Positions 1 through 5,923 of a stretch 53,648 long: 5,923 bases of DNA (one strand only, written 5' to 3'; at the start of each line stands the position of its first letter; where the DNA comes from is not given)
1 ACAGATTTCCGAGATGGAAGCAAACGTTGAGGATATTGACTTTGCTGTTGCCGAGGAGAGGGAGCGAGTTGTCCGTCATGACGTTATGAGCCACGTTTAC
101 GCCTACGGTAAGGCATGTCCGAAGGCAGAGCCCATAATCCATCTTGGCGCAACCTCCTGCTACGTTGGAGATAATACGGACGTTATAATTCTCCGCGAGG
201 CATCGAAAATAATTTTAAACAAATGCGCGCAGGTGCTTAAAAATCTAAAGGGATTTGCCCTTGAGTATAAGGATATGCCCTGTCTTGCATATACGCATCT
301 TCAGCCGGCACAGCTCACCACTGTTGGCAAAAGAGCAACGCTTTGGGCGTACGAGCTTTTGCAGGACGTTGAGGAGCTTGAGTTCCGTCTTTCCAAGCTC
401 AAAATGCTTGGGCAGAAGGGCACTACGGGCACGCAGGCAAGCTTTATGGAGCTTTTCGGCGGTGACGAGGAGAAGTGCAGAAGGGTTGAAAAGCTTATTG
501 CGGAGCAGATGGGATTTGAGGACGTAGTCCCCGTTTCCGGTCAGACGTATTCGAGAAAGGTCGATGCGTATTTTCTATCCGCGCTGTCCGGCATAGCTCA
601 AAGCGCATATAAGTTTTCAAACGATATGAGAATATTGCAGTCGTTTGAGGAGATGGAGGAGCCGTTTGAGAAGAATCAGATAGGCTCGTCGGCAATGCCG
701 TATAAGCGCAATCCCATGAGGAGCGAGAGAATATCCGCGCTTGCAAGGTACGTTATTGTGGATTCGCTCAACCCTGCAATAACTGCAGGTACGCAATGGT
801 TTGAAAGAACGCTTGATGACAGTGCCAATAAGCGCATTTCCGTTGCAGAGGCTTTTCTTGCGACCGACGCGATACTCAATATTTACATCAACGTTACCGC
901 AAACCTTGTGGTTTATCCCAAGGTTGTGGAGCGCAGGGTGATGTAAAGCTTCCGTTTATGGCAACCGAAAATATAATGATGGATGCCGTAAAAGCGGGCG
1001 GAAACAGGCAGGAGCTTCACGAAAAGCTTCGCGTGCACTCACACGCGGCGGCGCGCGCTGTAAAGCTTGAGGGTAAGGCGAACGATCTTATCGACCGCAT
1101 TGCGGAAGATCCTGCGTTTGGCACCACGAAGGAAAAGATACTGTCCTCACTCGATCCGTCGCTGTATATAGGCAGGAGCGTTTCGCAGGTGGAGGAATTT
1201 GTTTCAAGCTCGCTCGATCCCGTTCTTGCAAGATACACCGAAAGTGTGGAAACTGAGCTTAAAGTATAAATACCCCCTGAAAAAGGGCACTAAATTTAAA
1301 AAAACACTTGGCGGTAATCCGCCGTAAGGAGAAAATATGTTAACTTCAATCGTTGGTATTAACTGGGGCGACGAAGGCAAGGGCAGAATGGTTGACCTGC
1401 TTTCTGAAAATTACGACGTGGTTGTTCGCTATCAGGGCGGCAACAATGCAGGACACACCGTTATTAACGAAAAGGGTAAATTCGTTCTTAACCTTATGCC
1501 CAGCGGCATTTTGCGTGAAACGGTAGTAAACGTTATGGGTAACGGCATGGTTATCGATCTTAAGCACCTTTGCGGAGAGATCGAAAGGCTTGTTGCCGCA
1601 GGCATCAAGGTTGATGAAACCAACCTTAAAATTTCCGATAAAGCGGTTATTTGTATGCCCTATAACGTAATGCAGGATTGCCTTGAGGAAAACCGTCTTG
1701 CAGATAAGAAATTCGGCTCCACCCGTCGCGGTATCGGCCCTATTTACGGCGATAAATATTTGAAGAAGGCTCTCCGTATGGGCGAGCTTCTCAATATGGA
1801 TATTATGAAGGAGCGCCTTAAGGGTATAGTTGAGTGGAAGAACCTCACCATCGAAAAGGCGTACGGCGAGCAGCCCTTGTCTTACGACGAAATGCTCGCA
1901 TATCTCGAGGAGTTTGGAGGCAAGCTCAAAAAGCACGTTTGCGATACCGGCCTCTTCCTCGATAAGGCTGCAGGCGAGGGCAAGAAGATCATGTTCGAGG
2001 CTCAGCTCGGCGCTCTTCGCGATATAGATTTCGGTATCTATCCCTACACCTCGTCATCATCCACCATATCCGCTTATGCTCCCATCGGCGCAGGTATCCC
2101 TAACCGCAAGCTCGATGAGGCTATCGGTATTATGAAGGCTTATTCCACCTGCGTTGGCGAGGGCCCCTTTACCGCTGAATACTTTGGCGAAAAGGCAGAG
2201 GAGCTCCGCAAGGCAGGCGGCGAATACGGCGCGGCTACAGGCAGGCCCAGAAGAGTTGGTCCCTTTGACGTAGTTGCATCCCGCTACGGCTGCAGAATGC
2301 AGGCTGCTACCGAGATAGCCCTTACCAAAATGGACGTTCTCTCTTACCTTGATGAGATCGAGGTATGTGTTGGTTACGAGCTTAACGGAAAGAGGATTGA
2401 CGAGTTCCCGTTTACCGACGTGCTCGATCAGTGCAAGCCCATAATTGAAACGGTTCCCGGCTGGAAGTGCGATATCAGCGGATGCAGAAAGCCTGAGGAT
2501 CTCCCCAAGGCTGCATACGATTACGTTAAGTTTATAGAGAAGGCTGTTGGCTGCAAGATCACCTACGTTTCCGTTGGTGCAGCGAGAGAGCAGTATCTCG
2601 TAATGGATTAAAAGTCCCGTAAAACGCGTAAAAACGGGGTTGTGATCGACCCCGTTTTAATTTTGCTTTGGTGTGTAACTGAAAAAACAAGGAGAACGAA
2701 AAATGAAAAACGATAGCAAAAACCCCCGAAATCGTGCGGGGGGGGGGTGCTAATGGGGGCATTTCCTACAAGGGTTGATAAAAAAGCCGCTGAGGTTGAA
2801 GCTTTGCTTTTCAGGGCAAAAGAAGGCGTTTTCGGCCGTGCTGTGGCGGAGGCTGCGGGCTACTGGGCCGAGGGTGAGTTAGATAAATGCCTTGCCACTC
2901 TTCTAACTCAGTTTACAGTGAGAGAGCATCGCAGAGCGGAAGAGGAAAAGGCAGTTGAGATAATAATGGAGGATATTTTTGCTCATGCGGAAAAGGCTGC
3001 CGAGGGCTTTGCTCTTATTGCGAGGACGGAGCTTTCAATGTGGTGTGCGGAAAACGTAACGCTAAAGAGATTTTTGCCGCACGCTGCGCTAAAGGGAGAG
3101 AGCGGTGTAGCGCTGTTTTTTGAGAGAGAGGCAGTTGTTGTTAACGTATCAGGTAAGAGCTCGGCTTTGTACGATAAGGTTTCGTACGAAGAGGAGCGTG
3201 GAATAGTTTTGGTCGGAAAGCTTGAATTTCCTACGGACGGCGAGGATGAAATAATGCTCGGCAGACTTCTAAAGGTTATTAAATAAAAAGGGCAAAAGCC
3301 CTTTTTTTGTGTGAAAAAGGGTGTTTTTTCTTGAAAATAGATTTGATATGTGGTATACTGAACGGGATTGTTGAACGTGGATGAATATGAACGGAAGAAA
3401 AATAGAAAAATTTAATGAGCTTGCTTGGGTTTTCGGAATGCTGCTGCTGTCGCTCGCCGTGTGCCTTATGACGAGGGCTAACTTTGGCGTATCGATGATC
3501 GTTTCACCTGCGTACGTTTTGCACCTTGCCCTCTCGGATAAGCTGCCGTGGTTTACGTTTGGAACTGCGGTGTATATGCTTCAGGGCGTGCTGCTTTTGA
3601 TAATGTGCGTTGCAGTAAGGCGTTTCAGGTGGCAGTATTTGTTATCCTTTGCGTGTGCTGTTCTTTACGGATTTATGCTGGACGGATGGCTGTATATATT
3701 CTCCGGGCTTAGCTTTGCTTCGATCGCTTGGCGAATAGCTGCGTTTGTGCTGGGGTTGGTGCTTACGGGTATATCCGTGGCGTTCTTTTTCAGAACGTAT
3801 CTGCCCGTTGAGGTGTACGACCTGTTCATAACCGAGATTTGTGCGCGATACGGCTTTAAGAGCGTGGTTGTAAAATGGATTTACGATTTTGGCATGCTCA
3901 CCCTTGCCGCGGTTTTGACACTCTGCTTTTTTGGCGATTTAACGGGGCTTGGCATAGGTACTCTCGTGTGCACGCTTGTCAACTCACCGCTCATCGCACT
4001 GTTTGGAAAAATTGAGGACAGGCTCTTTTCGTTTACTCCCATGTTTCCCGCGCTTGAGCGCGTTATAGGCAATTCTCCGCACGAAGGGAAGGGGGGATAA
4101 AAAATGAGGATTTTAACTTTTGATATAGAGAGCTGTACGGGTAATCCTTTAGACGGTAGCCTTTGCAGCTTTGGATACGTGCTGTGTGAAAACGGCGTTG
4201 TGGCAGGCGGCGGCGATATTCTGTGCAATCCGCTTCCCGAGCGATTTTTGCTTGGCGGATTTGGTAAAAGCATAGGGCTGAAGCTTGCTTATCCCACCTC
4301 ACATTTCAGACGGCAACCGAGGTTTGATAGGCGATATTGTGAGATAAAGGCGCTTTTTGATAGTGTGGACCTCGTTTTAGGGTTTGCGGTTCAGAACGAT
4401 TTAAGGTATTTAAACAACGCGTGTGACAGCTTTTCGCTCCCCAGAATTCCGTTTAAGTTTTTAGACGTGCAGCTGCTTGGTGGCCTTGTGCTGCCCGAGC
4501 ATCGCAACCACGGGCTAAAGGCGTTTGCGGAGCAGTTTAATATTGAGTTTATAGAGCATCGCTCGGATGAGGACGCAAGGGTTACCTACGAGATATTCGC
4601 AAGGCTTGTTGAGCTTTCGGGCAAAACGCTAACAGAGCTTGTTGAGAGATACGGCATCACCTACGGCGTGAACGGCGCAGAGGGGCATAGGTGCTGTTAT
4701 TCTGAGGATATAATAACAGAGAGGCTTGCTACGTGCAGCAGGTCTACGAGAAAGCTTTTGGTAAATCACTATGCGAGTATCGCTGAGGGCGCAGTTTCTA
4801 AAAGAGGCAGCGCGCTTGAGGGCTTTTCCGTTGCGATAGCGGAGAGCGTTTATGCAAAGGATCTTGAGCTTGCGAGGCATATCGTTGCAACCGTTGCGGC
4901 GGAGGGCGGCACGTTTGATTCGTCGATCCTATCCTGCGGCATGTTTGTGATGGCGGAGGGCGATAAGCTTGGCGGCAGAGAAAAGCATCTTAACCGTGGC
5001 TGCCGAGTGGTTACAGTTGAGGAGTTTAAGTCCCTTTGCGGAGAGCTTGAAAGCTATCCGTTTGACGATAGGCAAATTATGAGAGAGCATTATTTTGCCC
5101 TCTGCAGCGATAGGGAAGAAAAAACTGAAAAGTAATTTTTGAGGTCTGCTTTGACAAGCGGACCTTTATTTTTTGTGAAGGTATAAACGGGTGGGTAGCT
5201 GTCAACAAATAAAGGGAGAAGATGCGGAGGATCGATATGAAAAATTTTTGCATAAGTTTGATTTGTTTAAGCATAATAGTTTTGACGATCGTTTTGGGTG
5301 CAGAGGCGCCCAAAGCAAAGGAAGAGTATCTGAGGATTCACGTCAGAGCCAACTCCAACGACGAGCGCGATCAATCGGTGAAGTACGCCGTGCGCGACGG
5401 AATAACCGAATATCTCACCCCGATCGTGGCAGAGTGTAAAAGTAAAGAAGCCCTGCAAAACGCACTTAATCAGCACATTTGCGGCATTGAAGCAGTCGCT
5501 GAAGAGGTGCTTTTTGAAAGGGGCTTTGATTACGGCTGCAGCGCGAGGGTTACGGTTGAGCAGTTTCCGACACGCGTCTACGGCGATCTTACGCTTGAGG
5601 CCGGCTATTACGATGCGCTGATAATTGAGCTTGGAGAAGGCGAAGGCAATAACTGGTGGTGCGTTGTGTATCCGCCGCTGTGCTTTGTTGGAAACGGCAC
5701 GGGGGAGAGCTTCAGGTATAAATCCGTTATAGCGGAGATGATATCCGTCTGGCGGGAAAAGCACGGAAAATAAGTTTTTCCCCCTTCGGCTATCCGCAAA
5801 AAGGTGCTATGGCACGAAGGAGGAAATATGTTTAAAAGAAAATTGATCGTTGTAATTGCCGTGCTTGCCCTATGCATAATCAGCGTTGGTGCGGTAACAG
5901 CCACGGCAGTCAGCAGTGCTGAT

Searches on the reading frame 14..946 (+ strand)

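Call 33: search_protein_families(library=pfam, proteins=[window:14-946:+], max_evalue=0.001)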
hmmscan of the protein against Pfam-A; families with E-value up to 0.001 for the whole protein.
window:14-946:+ (310 aa): 1 family
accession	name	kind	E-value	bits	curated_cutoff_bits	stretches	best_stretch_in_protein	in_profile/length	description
PF00206.25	Lyase_1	-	2.3e-25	90.1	27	1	38-247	101-310/312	Lyase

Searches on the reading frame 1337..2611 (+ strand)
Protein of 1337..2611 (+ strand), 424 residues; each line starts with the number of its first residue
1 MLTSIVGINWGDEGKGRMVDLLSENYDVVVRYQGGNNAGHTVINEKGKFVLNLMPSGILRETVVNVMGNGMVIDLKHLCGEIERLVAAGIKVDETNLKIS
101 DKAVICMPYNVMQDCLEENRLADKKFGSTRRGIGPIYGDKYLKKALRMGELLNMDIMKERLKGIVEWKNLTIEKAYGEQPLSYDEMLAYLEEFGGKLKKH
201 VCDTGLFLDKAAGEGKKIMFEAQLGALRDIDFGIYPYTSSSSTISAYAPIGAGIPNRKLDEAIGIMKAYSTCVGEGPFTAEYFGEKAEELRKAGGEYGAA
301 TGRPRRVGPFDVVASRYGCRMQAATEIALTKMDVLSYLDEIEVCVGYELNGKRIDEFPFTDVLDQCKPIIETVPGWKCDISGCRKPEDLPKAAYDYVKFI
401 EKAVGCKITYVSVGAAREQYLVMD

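Call 33: search_protein_families(library=pfam, proteins=[window:1337-2611:+], max_evalue=0.001)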
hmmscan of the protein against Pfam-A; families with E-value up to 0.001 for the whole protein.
window:1337-2611:+ (424 aa): 1 family
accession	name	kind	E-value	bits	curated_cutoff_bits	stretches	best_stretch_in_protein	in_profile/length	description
PF00709.27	Adenylsucc_synt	-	1.3e-163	545.1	27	1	5-420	2-415/416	Adenylosuccinate synthetase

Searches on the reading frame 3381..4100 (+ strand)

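Call 33: search_protein_families(library=pfam, proteins=[window:3381-4100:+], max_evalue=0.001)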
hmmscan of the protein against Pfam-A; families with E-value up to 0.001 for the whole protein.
window:3381-4100:+ (239 aa): 1 family
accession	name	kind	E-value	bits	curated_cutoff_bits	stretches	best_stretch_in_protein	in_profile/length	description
PF19700.5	DUF6198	-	1e-19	71.6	27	1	3-218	1-211/217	Family of unknown function (DUF6198)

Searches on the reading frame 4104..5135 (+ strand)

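Call 33: search_protein_families(library=pfam, proteins=[window:4104-5135:+], max_evalue=0.001)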
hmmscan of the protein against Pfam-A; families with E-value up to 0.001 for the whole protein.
window:4104-5135:+ (343 aa): 1 family
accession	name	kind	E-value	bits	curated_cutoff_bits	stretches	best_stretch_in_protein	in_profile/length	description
PF00929.31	RNase_T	-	3.8e-06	28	24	1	90-165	94-164/164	Exonuclease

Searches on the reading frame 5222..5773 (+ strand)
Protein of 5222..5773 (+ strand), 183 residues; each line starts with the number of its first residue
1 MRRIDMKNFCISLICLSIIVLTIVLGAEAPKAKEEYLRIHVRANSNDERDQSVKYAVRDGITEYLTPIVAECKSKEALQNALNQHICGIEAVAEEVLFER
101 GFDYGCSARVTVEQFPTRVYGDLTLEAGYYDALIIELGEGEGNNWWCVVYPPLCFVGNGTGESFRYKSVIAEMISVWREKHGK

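Call 33: search_protein_families(library=pfam, proteins=[window:5222-5773:+], max_evalue=0.001)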
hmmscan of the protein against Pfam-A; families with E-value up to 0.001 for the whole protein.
window:5222-5773:+ (183 aa): 1 family
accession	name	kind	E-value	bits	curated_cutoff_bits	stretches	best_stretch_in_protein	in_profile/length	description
PF09551.15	Spore_II_R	-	1.3e-42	145.8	25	1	34-157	2-125/128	Stage II sporulation protein R (spore_II_R)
